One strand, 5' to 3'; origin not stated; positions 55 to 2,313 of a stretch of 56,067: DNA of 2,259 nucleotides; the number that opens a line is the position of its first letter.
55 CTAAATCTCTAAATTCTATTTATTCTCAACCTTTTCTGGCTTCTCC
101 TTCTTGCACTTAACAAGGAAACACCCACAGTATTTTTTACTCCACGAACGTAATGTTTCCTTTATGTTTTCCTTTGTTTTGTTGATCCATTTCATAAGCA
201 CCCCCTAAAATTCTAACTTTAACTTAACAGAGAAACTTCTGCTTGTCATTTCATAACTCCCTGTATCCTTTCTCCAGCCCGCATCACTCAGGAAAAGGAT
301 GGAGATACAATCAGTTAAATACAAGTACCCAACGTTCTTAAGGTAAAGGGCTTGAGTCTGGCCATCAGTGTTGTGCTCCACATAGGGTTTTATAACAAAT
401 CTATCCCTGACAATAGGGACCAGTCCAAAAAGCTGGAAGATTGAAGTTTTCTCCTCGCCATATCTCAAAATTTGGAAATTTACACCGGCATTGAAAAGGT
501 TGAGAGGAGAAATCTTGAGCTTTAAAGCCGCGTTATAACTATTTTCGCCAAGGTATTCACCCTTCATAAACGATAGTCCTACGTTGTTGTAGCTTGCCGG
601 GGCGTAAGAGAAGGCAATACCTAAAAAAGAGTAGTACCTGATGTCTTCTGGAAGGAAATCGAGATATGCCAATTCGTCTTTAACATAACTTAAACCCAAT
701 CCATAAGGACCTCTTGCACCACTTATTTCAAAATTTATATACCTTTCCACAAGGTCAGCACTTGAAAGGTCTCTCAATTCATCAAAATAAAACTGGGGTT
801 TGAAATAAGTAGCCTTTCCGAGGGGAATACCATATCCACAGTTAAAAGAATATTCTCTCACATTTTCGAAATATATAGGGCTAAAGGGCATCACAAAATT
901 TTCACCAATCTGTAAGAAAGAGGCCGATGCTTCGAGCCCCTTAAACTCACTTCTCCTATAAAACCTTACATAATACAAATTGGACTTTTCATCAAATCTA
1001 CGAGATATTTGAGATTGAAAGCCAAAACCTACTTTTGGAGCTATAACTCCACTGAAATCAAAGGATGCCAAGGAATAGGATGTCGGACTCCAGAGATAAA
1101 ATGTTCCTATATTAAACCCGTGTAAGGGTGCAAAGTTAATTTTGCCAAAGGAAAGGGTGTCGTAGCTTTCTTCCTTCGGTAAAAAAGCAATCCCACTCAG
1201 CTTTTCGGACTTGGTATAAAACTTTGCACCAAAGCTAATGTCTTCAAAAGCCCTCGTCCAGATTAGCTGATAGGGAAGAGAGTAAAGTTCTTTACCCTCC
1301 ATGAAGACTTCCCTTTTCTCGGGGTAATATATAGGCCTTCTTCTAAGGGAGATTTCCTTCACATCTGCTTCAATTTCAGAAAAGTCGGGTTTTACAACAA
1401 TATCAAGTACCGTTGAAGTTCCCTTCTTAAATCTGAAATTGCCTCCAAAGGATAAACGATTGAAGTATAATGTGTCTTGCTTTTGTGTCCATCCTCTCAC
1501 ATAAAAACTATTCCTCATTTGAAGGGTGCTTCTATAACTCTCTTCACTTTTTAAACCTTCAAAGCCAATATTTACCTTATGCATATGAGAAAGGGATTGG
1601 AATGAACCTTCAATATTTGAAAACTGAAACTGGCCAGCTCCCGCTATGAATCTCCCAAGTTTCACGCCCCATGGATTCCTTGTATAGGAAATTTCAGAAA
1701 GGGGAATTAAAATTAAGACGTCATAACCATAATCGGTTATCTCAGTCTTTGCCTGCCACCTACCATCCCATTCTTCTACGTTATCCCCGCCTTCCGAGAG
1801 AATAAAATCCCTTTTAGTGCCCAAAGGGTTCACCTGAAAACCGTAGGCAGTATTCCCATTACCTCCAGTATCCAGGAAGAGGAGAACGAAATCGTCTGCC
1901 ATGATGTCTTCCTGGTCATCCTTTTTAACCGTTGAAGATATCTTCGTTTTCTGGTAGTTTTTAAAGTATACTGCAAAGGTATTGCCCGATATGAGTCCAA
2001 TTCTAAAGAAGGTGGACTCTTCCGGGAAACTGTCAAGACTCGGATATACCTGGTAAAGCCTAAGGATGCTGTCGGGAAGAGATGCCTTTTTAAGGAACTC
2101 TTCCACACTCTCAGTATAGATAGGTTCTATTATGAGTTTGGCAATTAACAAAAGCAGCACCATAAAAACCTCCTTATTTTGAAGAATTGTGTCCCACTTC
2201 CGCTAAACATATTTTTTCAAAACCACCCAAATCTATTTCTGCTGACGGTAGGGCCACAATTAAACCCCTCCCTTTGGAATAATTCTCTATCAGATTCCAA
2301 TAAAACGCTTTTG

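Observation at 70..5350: Three unannotated paralogous mini-ORFs with an invariant CGCFL[TV]xC core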

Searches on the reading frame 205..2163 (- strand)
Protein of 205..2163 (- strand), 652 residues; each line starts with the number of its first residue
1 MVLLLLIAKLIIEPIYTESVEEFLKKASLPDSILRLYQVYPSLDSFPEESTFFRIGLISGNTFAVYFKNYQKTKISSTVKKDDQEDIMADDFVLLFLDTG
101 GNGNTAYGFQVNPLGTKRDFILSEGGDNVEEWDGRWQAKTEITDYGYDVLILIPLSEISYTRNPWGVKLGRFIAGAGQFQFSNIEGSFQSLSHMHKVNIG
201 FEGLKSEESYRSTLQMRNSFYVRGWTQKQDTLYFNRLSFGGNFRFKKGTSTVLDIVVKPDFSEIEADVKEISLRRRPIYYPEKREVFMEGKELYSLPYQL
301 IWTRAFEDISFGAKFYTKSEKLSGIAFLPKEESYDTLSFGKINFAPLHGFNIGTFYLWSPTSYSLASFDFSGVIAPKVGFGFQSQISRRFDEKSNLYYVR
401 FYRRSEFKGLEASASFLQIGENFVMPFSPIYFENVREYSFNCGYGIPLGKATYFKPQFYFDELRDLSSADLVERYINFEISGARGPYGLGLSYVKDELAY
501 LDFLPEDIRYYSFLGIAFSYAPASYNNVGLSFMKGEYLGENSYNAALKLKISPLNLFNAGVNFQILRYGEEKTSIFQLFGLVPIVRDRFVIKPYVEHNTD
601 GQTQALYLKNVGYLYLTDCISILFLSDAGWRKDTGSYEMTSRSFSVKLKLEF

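Call 4: search_protein_families(library=ncbifam, proteins=[window:205-2163:-], max_evalue=1)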
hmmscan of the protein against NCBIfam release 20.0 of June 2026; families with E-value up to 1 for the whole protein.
window:205-2163:- (652 aa): 0 families

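Call 5: search_protein_families(library=pfam, proteins=[window:205-2163:-], max_evalue=1)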
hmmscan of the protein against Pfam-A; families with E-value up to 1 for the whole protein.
window:205-2163:- (652 aa): 1 family
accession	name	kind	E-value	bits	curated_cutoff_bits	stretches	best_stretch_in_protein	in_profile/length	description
PF19313.5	DUF5916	-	0.00018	20.8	22.6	1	233-295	22-84/572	Domain of unknown function (DUF5916)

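Call 32: find_homologous_proteins(query=window:205-2163:-, max_evalue=0.00001)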
Query window:205-2163:- (652 aa): 71 proteins with E <= 0.00001 among 8000 candidates.
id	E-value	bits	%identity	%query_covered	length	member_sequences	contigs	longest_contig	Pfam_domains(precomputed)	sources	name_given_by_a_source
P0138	0.0e+0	1475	100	100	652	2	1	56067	-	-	-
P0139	0.0e+0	1323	89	98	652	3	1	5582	-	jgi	-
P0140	0.0e+0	1309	87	98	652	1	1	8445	-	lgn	-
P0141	0.0e+0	1176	76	100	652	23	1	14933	-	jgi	jgi:hypothetical protein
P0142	4.2e-188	645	43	100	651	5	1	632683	-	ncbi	ncbi:MAG: hypothetical protein ACPLRV_02850 [Candidatus Hydrothermia bacterium]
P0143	9.6e-155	535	41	95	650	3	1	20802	-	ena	-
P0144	4.0e-150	520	41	100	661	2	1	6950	-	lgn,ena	-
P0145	1.1e-149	518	39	100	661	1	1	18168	PF19313.6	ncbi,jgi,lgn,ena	-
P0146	1.2e-141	492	37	99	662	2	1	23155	-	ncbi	-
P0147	7.3e-59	218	29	93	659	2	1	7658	-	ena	-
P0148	1.1e-20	92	29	36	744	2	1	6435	PF19313.6,PF06452.17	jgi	-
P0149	1.5e-20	92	27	45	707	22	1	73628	PF19313.6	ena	-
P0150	1.9e-17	81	28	38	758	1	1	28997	PF19313.6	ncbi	-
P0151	5.4e-17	80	26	42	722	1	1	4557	PF19313.6,PF06452.17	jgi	jgi:hypothetical protein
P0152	5.7e-17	80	27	41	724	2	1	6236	PF06452.17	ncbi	-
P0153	6.5e-17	79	28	45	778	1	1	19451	PF19313.6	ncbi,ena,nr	ncbi:MAG: hypothetical protein EXQ56_12915 [Acidobacteria bacterium]|nr:hypothetical protein [Acidob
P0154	8.2e-17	79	29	38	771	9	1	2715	PF19313.6,PF06452.17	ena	-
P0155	1.5e-16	78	32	34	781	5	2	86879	PF19313.6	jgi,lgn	-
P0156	2.2e-16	78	29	40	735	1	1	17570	PF19313.6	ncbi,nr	ncbi:MAG: carbohydrate binding family 9 domain-containing protein [Planctomycetes bacterium]|nr:carb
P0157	3.0e-16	77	28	41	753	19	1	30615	PF19313.6,PF06452.17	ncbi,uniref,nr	ncbi:MAG: carbohydrate binding family 9 domain-containing protein [Colwellia sp.]|uniref:carbohydrat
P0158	3.7e-16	77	28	37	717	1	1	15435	PF19313.6,PF06452.17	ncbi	-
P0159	2.1e-15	74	26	38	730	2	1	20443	PF19313.6,PF06452.17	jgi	jgi:hypothetical protein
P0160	3.4e-15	74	27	34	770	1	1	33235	PF19313.6,PF06452.17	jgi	jgi:hypothetical protein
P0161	3.4e-15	74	27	41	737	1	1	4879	PF06452.17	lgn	-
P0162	3.7e-15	74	25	42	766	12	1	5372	PF19313.6,PF06452.17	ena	-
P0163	8.7e-15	72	30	34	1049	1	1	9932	PF19313.6,PF00404.25,PF06452.17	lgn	-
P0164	6.3e-14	70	28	38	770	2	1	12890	PF19313.6,PF06452.17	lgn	-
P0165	6.7e-14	70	29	34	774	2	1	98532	PF19313.6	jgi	jgi:hypothetical protein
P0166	9.9e-14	69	26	43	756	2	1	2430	PF19313.6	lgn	-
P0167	1.1e-13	69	30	32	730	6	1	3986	PF19313.6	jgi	jgi:hypothetical protein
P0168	1.4e-13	68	25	32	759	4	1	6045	PF19313.6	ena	-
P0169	1.7e-13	68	29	32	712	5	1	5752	PF19313.6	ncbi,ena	-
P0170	2.6e-13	68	26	36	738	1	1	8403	PF19313.6,PF06452.17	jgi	jgi:hypothetical protein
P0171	3.2e-13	67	28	34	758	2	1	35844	PF19313.6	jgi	jgi:hypothetical protein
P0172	4.0e-13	67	25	34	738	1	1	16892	PF19313.6,PF06452.17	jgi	jgi:hypothetical protein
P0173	5.5e-13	66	30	33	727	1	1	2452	PF19313.6,PF06452.17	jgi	-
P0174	5.8e-13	66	28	38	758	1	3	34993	PF19313.6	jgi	jgi:hypothetical protein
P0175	9.5e-13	66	30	33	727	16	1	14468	PF19313.6,PF06452.17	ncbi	-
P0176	9.6e-13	66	28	38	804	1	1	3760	PF19313.6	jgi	jgi:hypothetical protein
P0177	1.1e-12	66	25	38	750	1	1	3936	PF19313.6,PF06452.17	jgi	-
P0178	1.3e-12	65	30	31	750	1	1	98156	PF19313.6,PF06452.17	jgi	jgi:hypothetical protein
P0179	1.4e-12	65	28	34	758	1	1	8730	PF19313.6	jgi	jgi:hypothetical protein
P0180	1.5e-12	65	28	32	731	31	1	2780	PF19313.6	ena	-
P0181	1.6e-12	65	27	37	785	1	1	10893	PF19313.6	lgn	-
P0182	2.0e-12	65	30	33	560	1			PF19313.6,PF06452.17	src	-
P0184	2.5e-12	64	28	43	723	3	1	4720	PF19313.6,PF06452.17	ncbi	-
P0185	2.6e-12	64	24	67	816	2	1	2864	PF19313.6,PF06452.17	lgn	-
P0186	2.9e-12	64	28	44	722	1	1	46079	PF19313.6,PF06452.17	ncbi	-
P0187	3.0e-12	64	24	43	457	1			PF19313.6,PF06452.17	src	-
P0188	4.0e-12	64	25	50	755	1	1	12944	PF19313.6,PF06452.17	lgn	-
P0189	4.7e-12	63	27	44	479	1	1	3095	PF19313.6,PF06452.17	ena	-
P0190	5.1e-12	63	28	32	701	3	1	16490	PF19313.6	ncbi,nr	ncbi:MAG: carbohydrate binding family 9 domain-containing protein, partial [Acidobacteria bacterium]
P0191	6.0e-12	63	27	44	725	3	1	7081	PF19313.6,PF06452.17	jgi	-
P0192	7.6e-12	63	28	31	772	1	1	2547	PF19313.6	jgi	jgi:hypothetical protein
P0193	1.0e-11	62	25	34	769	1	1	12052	PF19313.6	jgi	jgi:hypothetical protein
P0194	1.5e-11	62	30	33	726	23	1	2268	PF19313.6,PF06452.17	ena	-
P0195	9.5e-11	59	25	32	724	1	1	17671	PF19313.6,PF13505.13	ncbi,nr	ncbi:MAG: carbohydrate binding family 9 domain-containing protein [bacterium]|nr:carbohydrate bindin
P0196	5.9e-10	56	26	39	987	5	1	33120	PF19313.6,PF06452.17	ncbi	-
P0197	6.2e-10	56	28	34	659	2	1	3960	PF19313.6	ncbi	-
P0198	6.3e-10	56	27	33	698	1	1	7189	PF19313.6,PF06452.17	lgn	-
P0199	1.2e-9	55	26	33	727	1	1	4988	PF19313.6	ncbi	-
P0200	1.6e-9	55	23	44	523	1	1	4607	PF19313.6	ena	-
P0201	2.4e-9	54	22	33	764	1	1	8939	PF19313.6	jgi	jgi:hypothetical protein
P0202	1.9e-8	51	22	35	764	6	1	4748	PF19313.6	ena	-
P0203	2.1e-8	51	24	36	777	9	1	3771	PF19313.6,PF06452.17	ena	-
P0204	4.2e-6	44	23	35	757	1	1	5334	PF19313.6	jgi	jgi:hypothetical protein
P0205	4.5e-6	44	26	35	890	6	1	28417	PF19313.6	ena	-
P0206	7.6e-6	43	24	51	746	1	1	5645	PF19313.6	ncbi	-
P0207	8.5e-6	43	22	35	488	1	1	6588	PF19313.6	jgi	-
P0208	1.0e-5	42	24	31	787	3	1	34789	PF19313.6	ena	-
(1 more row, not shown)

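Call 47: predict_structure(alignment_id=A3)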
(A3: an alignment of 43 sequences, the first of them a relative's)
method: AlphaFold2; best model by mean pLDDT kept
length: 652 residues; sequences in the alignment: 43
mean_pLDDT: 88.5   pTM: 0.85
mean pLDDT of the five models: 88.5, 86.8, 86.8, 86.2, 85.6
residues with pLDDT >= 90: 389; 70-90: 231; 50-70: 26; < 50: 6
segments of 3 or more residues with pLDDT < 50: 2-5
pLDDT, mean of each block of 10 residues (from residue 1): 49 92 89 86 88 93 95 89 82 94 91 92 75 87 95 90 91 91 82 87 62 76 90 90 87 89 65 78 81 90 89 91 93 87 91 94 93 87 96 96 85 96 91 95 89 90 96 95 82 95 92 95 91 95 96 87 94 94 84 93 91 89 93 89 92 85
secondary structure, 60 per line:
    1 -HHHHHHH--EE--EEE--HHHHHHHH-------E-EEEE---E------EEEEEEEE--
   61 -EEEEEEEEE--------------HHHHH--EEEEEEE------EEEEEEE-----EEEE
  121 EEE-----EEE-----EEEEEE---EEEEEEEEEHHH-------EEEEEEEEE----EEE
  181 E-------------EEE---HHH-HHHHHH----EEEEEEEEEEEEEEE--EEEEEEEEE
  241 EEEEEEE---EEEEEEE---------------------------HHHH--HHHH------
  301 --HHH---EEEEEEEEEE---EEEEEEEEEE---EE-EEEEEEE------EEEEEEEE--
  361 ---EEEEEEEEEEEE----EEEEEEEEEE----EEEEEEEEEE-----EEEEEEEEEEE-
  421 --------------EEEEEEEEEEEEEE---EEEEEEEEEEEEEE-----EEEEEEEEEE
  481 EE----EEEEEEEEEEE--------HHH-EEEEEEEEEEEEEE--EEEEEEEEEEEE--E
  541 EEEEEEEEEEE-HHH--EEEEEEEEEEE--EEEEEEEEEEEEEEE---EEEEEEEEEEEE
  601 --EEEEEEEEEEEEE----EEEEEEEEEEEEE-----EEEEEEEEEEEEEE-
elements in order: H2-8 E15-17 H20-27 E37-40 E51-58 E62-70 H85-89 E92-98 E105-111 E117-123 E129-131 E137-142 E146-154 E165-173 E178-181 E195-197 H205-210 E215-229 E232-247 E251-257 H285-288 H291-294 E309-318 E322-331 E338-344 E351-358 E364-375 E380-389 E394-403 E409-419 E435-448 E452-465 E471-482 E487-497 E510-523 E526-537 E540-551 E558-568 E571-585 E589-600 E603-615 E620-632 E638-651

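Call 51: fold_search(model_id=the predicted structure, library=pdb)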
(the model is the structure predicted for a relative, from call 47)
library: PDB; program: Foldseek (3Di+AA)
matches with E <= 10: 962; with E <= 0.001: 194
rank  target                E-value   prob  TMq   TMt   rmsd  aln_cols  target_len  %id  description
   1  2vqi_B                2.0e-07  1.00  0.25  0.31  20.8       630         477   10  Structure of the P pilus usher (PapC) translocation pore (released 2008-05-27)
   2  6cd2_C                2.1e-07  1.00  0.24  0.22  20.4       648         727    9  Crystal structure of the PapC usher bound to the chaperone-adhesin PapD-PapG (released 2018-10-03)
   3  5iv9_A                2.3e-07  1.00  0.31  0.27  24.0       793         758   10  The LPS Transporter LptDE from Klebsiella pneumoniae, full-length (released 2016-05-18)
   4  3sy9_C                6.2e-07  1.00  0.24  0.36  14.8       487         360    7  Crystal structure of Pseudomonas aeruginosa OccD2 (OpdC) (released 2012-02-08)
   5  9a39_MODEL_1_A        7.5e-07  1.00  0.32  0.28  20.5       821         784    8  Model of E. coli LptD by in-cell photo-crosslinking MS and deep learning (released 2023-02-24)
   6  2vqi_A                8.2e-07  1.00  0.23  0.28  19.2       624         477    8  Structure of the P pilus usher (PapC) translocation pore (released 2008-05-27)
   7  9rps_A                9.1e-07  1.00  0.28  0.26  18.4       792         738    8  Cryo-EM structure of Shigella flexneri LptDE in complex with RTP45 superinfection exclusion protein from RTP bacteriop (released 2025-12-10)
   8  9kn3_A                1.2e-06  1.00  0.28  0.25  21.2       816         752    8  Cryo-EM structure of LptDEM complex from Escherichia coli (released 2025-07-23)
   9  9bog_D                1.4e-06  1.00  0.29  0.24  25.2       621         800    9  Structural basis for adhesin secretion by the outer-membrane usher in type 1 pili (released 2024-10-09)
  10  9rpr_A                1.4e-06  1.00  0.28  0.26  19.3       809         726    8  Cryo-EM structure of LptDEM complex containing Shigella flexneri LptE and endogenous E. coli LptD and LptM (released 2025-12-10)
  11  5dl6                  1.8e-06  1.00  0.22  0.32  16.6       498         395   10  Crystal structure of Acinetobacter baumannii OccAB2 (released 2016-02-03)
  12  3rfz_B                2.2e-06  1.00  0.30  0.26  23.9       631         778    9  Crystal structure of the FimD usher bound to its cognate FimC:FimH substrate (released 2011-06-01)
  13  3ohn_A                2.6e-06  1.00  0.25  0.31  17.8       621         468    8  Crystal structure of the FimD translocation domain (released 2011-06-01)
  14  3sy9_A                2.7e-06  1.00  0.24  0.36  14.8       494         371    7  Crystal structure of Pseudomonas aeruginosa OccD2 (OpdC) (released 2012-02-08)
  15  9fxs_D                3.0e-06  1.00  0.30  0.30  23.6       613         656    9  Cryo-EM structure of the type 1 pilus complex including pilus rod and FimI-bound assembly platform after incorporation (released 2025-06-04)
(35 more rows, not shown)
